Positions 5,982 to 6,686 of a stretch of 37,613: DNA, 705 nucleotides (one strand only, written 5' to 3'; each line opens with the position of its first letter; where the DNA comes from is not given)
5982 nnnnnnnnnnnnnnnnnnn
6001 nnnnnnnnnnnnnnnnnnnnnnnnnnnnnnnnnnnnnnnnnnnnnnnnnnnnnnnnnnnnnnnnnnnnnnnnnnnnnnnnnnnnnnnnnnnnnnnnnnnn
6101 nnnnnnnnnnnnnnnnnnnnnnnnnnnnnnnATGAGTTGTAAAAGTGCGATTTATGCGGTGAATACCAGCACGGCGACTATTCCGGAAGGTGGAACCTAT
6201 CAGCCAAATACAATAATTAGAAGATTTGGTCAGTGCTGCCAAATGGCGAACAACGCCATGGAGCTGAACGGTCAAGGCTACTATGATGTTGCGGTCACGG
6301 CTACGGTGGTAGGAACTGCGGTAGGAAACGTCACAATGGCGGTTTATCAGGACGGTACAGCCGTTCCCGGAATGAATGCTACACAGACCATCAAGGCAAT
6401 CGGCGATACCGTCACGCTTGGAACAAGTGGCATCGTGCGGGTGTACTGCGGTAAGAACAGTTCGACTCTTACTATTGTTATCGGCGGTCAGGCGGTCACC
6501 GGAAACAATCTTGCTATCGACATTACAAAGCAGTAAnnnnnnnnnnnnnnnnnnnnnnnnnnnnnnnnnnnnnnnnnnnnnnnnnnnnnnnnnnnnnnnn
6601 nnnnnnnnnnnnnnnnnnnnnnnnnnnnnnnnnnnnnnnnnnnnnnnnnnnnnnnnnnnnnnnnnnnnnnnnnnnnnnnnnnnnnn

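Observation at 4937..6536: Terminator-bounded four-gene moron cassette encoding unknown Cys-rich and membrane proteins, between the lysis module and attP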

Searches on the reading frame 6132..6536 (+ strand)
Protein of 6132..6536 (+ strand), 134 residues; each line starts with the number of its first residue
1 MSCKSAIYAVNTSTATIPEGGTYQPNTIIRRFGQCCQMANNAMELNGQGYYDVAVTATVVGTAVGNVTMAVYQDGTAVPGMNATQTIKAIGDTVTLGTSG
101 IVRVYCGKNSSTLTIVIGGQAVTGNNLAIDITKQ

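Call 3: search_protein_families(library=pfam, proteins=[window:6132-6536:+], max_evalue=1)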
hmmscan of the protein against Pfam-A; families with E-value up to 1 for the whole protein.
window:6132-6536:+ (134 aa): 0 families

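Call 4: search_protein_families(library=phrogs, proteins=[window:6132-6536:+], max_evalue=1)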
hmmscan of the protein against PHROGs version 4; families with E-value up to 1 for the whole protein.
window:6132-6536:+ (134 aa): 0 families

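Call 9: search_protein_families(library=ncbifam, proteins=[window:6132-6536:+], max_evalue=0.1)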
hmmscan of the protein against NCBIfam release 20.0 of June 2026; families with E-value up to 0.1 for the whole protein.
window:6132-6536:+ (134 aa): 1 family
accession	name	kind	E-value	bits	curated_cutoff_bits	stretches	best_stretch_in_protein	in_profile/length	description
NF003121.0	PRK04038.1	equivalog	0.026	14.3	146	1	45-88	97-140/145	30S ribosomal protein S19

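Call 10: search_protein_families(library=padloc, proteins=[window:6132-6536:+], max_evalue=0.1)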
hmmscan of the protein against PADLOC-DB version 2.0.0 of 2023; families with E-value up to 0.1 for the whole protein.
window:6132-6536:+ (134 aa): 0 families

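Call 12: find_homologous_proteins(query=window:6132-6533:+)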
Query window:6132-6533:+ (134 aa): 58 proteins with E <= 0.001 among 81 candidates.
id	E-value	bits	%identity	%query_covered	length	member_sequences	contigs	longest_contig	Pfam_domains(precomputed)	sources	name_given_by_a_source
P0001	3.9e-77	274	97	100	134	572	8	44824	-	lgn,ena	-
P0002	7.2e-76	270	96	100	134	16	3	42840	-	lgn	-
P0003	1.6e-74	266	93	100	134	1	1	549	-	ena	-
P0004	2.0e-74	265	93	100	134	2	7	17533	-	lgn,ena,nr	nr:MAG TPA: hypothetical protein [Caudoviricetes sp.]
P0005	2.6e-74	265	94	100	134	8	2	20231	-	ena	-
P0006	4.0e-74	264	92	100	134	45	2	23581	-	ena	-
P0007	5.7e-74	264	93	100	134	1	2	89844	-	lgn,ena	-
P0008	6.7e-74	264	92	100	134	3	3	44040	-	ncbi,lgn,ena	-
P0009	7.6e-74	263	93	100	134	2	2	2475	-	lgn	-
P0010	1.3e-73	263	93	100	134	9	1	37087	-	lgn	-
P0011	1.7e-73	262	93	100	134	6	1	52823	-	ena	-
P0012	2.8e-73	262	92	100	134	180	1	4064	-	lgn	-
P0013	2.9e-73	262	92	100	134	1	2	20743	-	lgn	-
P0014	7.1e-73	260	92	100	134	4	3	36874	-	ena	-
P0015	1.3e-72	259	91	100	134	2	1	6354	-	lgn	-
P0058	9.4e-15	73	41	99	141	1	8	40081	-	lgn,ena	-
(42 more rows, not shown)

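Call 17: find_encoding_contigs(protein=P0058, flank=6000, max_places=3)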
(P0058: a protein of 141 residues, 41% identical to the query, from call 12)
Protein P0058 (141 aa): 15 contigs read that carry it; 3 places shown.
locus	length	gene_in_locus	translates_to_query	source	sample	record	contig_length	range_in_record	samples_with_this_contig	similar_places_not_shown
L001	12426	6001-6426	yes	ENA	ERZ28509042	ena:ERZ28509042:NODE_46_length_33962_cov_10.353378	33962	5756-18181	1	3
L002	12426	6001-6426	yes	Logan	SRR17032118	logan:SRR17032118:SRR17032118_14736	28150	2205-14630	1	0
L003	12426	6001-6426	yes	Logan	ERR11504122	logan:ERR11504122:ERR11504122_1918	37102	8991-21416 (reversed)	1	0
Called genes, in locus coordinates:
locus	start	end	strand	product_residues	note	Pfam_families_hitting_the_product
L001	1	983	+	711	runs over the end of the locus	-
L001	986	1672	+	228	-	PF01391:Collagen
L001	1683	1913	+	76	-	-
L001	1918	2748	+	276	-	-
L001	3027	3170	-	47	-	-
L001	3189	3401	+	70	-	PF16938:Phage_holin_Dp1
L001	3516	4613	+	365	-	PF01510:Amidase_2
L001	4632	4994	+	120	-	-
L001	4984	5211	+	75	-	-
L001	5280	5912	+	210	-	-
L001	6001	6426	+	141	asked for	-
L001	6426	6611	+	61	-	-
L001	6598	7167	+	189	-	-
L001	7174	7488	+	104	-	-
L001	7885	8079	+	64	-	PF05339:DUF739, PF01381:HTH_3 (weak), PF13560:HTH_31 (weak)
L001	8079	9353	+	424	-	PF00176:SNF2-rel_dom, PF00271:Helicase_C (faint)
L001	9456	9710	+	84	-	-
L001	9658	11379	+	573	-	PF12705:PDDEXK_1, PF13479:AAA_24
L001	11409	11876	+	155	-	PF05037:DUF669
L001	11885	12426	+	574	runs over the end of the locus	-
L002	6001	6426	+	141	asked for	-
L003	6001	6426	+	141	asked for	-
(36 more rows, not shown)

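Call 24: search_solved_structures(query=A1, max_evalue=10, show_alignments=2)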
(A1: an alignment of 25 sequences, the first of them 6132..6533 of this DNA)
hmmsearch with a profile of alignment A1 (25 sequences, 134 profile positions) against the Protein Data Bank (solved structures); distinct sequences matched with E-value up to 10: 1.
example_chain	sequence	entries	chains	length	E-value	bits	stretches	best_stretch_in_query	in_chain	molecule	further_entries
4d3c_H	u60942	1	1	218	5.6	10.1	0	17-64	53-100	SFN68 FAB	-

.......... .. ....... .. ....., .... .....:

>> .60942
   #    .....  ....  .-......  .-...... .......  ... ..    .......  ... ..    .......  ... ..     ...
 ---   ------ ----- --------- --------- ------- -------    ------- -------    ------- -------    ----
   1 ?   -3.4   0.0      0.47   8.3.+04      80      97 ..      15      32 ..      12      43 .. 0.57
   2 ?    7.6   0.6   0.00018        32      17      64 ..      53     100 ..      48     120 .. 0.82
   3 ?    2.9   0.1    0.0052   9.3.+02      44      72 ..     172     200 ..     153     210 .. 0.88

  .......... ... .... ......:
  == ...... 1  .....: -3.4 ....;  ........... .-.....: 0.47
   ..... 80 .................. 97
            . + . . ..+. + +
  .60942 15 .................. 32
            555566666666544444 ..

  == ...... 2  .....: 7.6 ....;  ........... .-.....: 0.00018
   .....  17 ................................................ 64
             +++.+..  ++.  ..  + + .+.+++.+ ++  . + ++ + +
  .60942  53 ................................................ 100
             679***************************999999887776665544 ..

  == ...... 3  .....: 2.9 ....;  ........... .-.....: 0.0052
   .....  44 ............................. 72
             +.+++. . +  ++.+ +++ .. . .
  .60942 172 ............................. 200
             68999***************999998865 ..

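Call 32: predict_structure(alignment_id=A1)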
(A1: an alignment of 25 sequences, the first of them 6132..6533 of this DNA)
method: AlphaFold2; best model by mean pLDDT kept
length: 134 residues; sequences in the alignment: 25
mean_pLDDT: 94.4   pTM: 0.87
mean pLDDT of the five models: 94.4, 94.3, 94.2, 93.1, 93.1
residues with pLDDT >= 90: 118; 70-90: 14; 50-70: 1; < 50: 1
segments of 3 or more residues with pLDDT < 50: none
pLDDT, mean of each block of 10 residues (from residue 1): 84 96 96 91 92 98 97 96 98 98 89 97 97 94
secondary structure, 60 per line:
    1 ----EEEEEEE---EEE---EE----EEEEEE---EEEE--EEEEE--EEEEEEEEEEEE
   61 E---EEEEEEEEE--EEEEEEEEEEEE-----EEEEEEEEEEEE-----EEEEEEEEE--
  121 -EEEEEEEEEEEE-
elements in order: E5-11 E15-17 E27-32 E36-39 E42-46 E49-61 E65-73 E76-87 E93-104 E110-118 E122-133
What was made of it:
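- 6132..6536 (+): Gene D (134 aa). It is a stand-alone C1q/TNF-type jelly roll closest to BclA-CTD, BxpB and ExsFA. It has no signal peptide and no stalk, and its MSC N-terminus is invariant in the alignment A1. The AF2 model has pLDDT 94.4 and pTM 0.87 (call 32).
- On C1q/TNF-like jelly roll (BclA-CTD structural class), tested for D: The AF2 model has pLDDT 94.4 and 11 strands (call 32).
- Checked: D has Cys at 3, 35, 36 and 106 and is all-beta (call 32).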

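Call 37: fold_search(model_id=the predicted structure, library=pdb)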
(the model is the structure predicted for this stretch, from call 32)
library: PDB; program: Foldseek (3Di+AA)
matches with E <= 10: 1670; with E <= 0.001: 296
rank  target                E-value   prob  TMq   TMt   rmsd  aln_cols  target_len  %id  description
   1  3twi_A                2.1e-10  1.00  0.77  0.76   2.9       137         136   18  Variable Lymphocyte Receptor Recognition of the Immunodominant Glycoprotein of Bacillus anthracis Spores (released 2012-03-14)
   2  3tyj                  4.6e-10  1.00  0.77  0.76   2.9       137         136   18  Bacillus collagen-like protein of anthracis P159S mutant (released 2012-03-14)
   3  2r6q                  1.3e-09  1.00  0.76  0.74   2.9       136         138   18  Crystal Structure of BclA-island Construct (released 2009-03-10)
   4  2z5w                  1.9e-09  1.00  0.76  0.75   2.9       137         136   18  tBclA, a recombinant spore surface protein from Bacillus anthracis (released 2008-04-22)
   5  1wck                  2.1e-09  1.00  0.77  0.75   2.9       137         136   18  Crystal structure of the C-terminal domain of BclA, the major antigen of the exosporium of the Bacillus anthracis spore. (released 2005-10-25)
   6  9h38_R                8.3e-09  1.00  0.76  0.73   3.7       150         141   15  C-terminal domain of the F-ENA tip fibrillum F-BclA from Bacillus thuringiensis (released 2025-03-12)
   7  9h38_A                1.4e-08  1.00  0.75  0.72   3.3       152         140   12  C-terminal domain of the F-ENA tip fibrillum F-BclA from Bacillus thuringiensis (released 2025-03-12)
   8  9h38_K                3.1e-08  1.00  0.79  0.76   2.7       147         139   15  C-terminal domain of the F-ENA tip fibrillum F-BclA from Bacillus thuringiensis (released 2025-03-12)
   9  8d02                  3.9e-08  1.00  0.82  0.75   3.1       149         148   10  Crystal Structure of Bacillus anthracis BxpB (released 2023-05-24)
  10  9h38_L                3.9e-08  1.00  0.77  0.73   3.1       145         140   16  C-terminal domain of the F-ENA tip fibrillum F-BclA from Bacillus thuringiensis (released 2025-03-12)
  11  9h38_B                5.7e-08  1.00  0.77  0.75   2.9       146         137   15  C-terminal domain of the F-ENA tip fibrillum F-BclA from Bacillus thuringiensis (released 2025-03-12)
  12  7r1m_B                7.2e-08  1.00  0.72  0.64   4.5       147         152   16  Crystal structure of ExsFA, a Bacillus cereus spore exosporium protein (released 2023-02-15)
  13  9h38_M                7.6e-08  1.00  0.77  0.76   2.8       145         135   15  C-terminal domain of the F-ENA tip fibrillum F-BclA from Bacillus thuringiensis (released 2025-03-12)
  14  7r5i_C                8.0e-08  1.00  0.77  0.70   3.5       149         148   11  High resolution Crystal structure of ExsFA, a Bacillus cereus spore exosporium protein (released 2023-08-23)
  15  9h3d_E                1.2e-07  1.00  0.76  0.70   4.8       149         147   13  F-ENA exosporium anchoring complex between ExsF and a peptide derived from the N-terminus of F-Anchor (released 2025-03-12)
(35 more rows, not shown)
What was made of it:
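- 6132..6536 (+): Foldseek against PDB gave 3twi/1wck BclA at E 2e-10 and TM 0.77, and 8d02 BxpB at TM 0.82 (call 37).
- On C1q/TNF-like jelly roll (BclA-CTD structural class), tested for D: Foldseek gives TM 0.77 to 1wck/3twi and 0.82 to 8d02; 296 PDB chains match at E <= 1e-3, and the 50 best listed are almost all BclA, BxpB/ExsFA, TNF-family or C1q chains (call 37).
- On BxpB/ExsFA exosporium basal-layer protein: The fold and size are similar (call 37).
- Closest known: BclA C-terminal domain, and BxpB/ExsFA, of the Bacillus exosporium. Same: D shares their C1q/TNF jelly-roll fold, with TM 0.72-0.82 and Foldseek E from 2e-10 to 7e-8 (call 37).
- D's nearest solved structures are exosporium proteins: BclA-CTD, F-BclA, BxpB and ExsFA (call 37).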

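Call 38: fold_search(model_id=the predicted structure, library=viral)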
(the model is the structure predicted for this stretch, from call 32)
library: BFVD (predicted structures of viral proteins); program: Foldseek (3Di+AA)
matches with E <= 10: 1953; with E <= 0.001: 537
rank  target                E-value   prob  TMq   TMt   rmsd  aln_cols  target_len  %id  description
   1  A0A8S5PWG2            1.0e-13  1.00  0.91  0.89   1.4       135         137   27  Uncharacterized protein [Myoviridae sp. ctWiL39]
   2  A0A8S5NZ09            7.8e-13  1.00  0.85  0.80   2.5       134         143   28  Uncharacterized protein [Siphoviridae sp. ctiMP24]
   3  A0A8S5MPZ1            2.1e-12  1.00  0.90  0.92   1.2       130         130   21  Uncharacterized protein [Podoviridae sp. ctoqT5]
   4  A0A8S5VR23            1.0e-11  1.00  0.86  0.85   2.2       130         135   20  (no name in the UniProt tables at hand)
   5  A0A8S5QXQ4            1.5e-11  1.00  0.83  0.74   2.9       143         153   23  Uncharacterized protein [Siphoviridae sp. ct9lR64]
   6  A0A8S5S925            1.7e-11  1.00  0.87  0.82   2.4       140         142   26  BclA protein [Phage sp. ctGns7]
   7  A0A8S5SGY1            1.8e-11  1.00  0.84  0.78   2.5       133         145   20  BclA protein [Siphoviridae sp. ctzyE57]
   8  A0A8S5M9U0            4.9e-11  1.00  0.91  0.89   1.4       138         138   23  Uncharacterized protein [Siphoviridae sp. ctv4j104]
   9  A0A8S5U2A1            2.9e-10  1.00  0.86  0.85   1.8       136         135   24  Uncharacterized protein [Siphoviridae sp. ctqzz19]
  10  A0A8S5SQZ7            7.1e-10  1.00  0.83  0.75   3.4       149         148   20  Uncharacterized protein [Phage sp. ctPjm15]
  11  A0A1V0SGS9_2          1.2e-09  1.00  0.83  0.15   2.2       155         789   12  Collagen triple helix repeat containing protein [Hokovirus HKV1]
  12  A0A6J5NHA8            1.5e-09  1.00  0.79  0.18   2.8       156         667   15  Collagen triple helix repeat [uncultured Caudovirales phage]
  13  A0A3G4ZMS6            2.0e-09  1.00  0.76  0.75   3.8       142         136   15  C1q domain-containing protein [Terrestrivirus sp.]
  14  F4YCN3                3.2e-09  1.00  0.81  0.31   2.8       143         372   17  (no name in the UniProt tables at hand)
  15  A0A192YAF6            4.4e-09  1.00  0.74  0.71   2.9       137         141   14  Fibritin neck whiskers [Morganella phage vB_MmoM_MP1]
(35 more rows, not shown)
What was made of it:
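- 6132..6536 (+): BFVD hits are uncharacterised proteins of 130-153 aa from gut phages (call 38).
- D's fold comes from calls 32, 37 and 38. TNF/C1q knobs are common at phage fibre tips (calls 37, 38).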

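Call 39: search_protein_representatives(alignment_id=A1)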
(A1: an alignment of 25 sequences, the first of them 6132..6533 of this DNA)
Query: 25 sequences, 134 profile positions. Proteins with E-value up to 0.001 (for the whole library): 946; up to 1e-10: 478; up to 1e-30: 39. The best 150 are listed.
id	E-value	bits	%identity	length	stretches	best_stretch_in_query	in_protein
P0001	1.2e-65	235.7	-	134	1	1-134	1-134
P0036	2.2e-41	157.1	-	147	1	1-89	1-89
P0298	1.2e-40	154.8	-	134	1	1-134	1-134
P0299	2.9e-40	153.5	-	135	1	1-133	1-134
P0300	5.7e-40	152.5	-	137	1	1-134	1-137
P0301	1.7e-39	151.0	-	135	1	1-133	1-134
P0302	3.2e-38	146.9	-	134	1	4-133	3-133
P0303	8.4e-38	145.5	-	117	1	1-92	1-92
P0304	1.8e-37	144.4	-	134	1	1-133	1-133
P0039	3.7e-37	143.4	-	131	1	1-83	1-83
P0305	1.3e-36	141.7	-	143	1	1-133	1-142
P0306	1.3e-36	141.6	-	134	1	1-132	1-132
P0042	6.1e-36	139.5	-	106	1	1-79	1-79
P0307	7.3e-36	139.2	-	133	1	1-133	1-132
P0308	2.0e-35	137.8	-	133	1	1-133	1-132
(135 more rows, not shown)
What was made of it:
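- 6132..6536 (+): There are 946 representatives at 50% identity; nearly all of the 150 best-scoring ones listed are stand-alone proteins of about 130-145 aa (call 39).
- On BclA glycoprotein: Nearly all of the 150 best-scoring representatives listed are 130-145 aa (call 39).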

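Call 41: search_dna_similar(query=window:6132-6533:+, collection=phages, mode=protein, max_rows=30, max_evalue=0.001)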
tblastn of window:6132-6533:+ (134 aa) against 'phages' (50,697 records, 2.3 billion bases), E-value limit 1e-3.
Records with a match: 3; places in all: 3; records where one place covers at least 80% of the query: 3.
Best place of each record, by identity: <60% 3.
By first word of the organism name: Bacteriophage 3.
By host as written in the record: - 3.
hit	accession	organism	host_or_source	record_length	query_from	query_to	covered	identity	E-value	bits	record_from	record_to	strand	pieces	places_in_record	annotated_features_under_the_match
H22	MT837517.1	Bacteriophage sp.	human fecal samples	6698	4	133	97%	42.3%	7e-14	72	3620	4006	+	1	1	record has no annotation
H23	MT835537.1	Bacteriophage sp.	human fecal samples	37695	4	133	97%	40.8%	1e-12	69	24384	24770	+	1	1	record has no annotation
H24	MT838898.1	Bacteriophage sp.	human fecal samples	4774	1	133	99%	37.6%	2e-12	68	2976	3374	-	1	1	record has no annotation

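Call 53: search_protein_families(library=pfam, alignment_id=A3, max_evalue=0.01)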
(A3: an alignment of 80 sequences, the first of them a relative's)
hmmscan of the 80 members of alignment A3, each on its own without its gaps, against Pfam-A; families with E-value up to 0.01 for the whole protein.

A. member 1, L001:6598-7164:+ (189 aa): 1 family
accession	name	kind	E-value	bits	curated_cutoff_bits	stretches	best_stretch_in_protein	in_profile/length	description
PF14232.11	DUF4334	-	0.0025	18.2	25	1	2-30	24-53/57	Domain of unknown function (DUF4334)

B. families by the number of members that match (of 80 scanned): 18 families
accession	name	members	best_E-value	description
PF25223.1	DUF7841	8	6.3e-23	Domain of unknown function (DUF7841)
PF02915.23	Rubrerythrin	2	0.00072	Rubrerythrin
PF06810.17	Phage_scaffold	1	2.4e-23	Phage capsid assembly scaffolding protein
PF04531.18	Phage_holin_1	1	7.6e-20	Bacteriophage holin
PF01510.30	Amidase_2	1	2e-12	N-acetylmuramoyl-L-alanine amidase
PF16945.10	Phage_r1t_holin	1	2.3e-12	Putative lactococcus lactis phage r1t holin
PF01381.28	HTH_3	1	7.4e-11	Helix-turn-helix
PF13560.12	HTH_31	1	7.9e-06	Helix-turn-helix domain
PF08239.17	SH3_3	1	1.6e-05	Bacterial SH3 domain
PF12844.13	HTH_19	1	1.7e-05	Helix-turn-helix domain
PF13518.12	HTH_28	1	3.9e-05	Helix-turn-helix domain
PF08460.16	SH3_5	1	0.00017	Bacterial SH3 domain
PF08264.19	Anticodon_1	1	0.00033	Anticodon-binding domain of tRNA ligase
PF02607.22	B12-binding_2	1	0.00057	B12 binding domain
PF14232.11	DUF4334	1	0.0025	Domain of unknown function (DUF4334)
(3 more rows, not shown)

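Call 56: search_protein_families(library=pfam, alignment_id=A4, max_evalue=0.001)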
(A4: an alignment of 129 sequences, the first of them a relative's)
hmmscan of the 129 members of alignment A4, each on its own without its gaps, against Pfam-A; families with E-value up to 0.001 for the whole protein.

A. member 1, L001:2844-3176:+ (111 aa): 0 families

B. families by the number of members that match (of 129 scanned): 37 families (the first 25 are shown)
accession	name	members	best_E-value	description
PF01510.30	Amidase_2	4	1.5e-24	N-acetylmuramoyl-L-alanine amidase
PF04545.22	Sigma70_r4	4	1.6e-07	Sigma-70, region 4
PF06152.16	Phage_min_cap2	3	1.9e-90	Phage minor capsid protein 2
PF04531.18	Phage_holin_1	3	7.1e-30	Bacteriophage holin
PF16079.10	Phage_holin_5_2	3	2.2e-14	Phage holin family Hol44, in holin superfamily V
PF08281.18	Sigma70_r4_2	3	1.2e-09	Sigma-70, region 4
PF04647.20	AgrB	3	6.5e-05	Accessory gene regulator B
PF08230.16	CW_7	2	8.2e-24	CW_7 repeat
PF01471.23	PG_binding_1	2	1.9e-18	Putative peptidoglycan binding domain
PF00589.27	Phage_integrase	2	8.9e-17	Phage integrase family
PF08291.16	Peptidase_M15_3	2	1.2e-16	Peptidase M15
PF05257.22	CHAP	2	3.4e-12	CHAP domain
PF05352.17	Phage_connector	1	1.1e-58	Phage Connector (GP10)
PF10996.14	Beta-Casp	1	8.9e-38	Beta-Casp domain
PF01551.29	Peptidase_M23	1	1.9e-25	Peptidase family M23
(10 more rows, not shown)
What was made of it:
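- On GerE/LuxR or sigma-70 region-4 HTH (tested for the 82-aa upstream protein): Seven further neighbours hit Sigma70_r4 or r4_2 (call 56).
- It follows lysis genes (Amidase_2/3, M15, CHAP, M23 and holins among upstream neighbours, call 56). Lysis genes are the commonest recognisable upstream neighbours (call 56), and in a few loci they lie downstream (call 53).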

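Call 82: search_protein_families(library=phrogs, proteins=[L001:7174-7485:+, L001:6598-7164:+], max_evalue=0.001)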
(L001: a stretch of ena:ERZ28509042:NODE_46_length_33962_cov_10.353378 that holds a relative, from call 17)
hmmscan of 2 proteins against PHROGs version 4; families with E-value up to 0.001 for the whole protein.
L001:7174-7485:+ (104 aa): 0 families

L001:6598-7164:+ (189 aa): 0 families
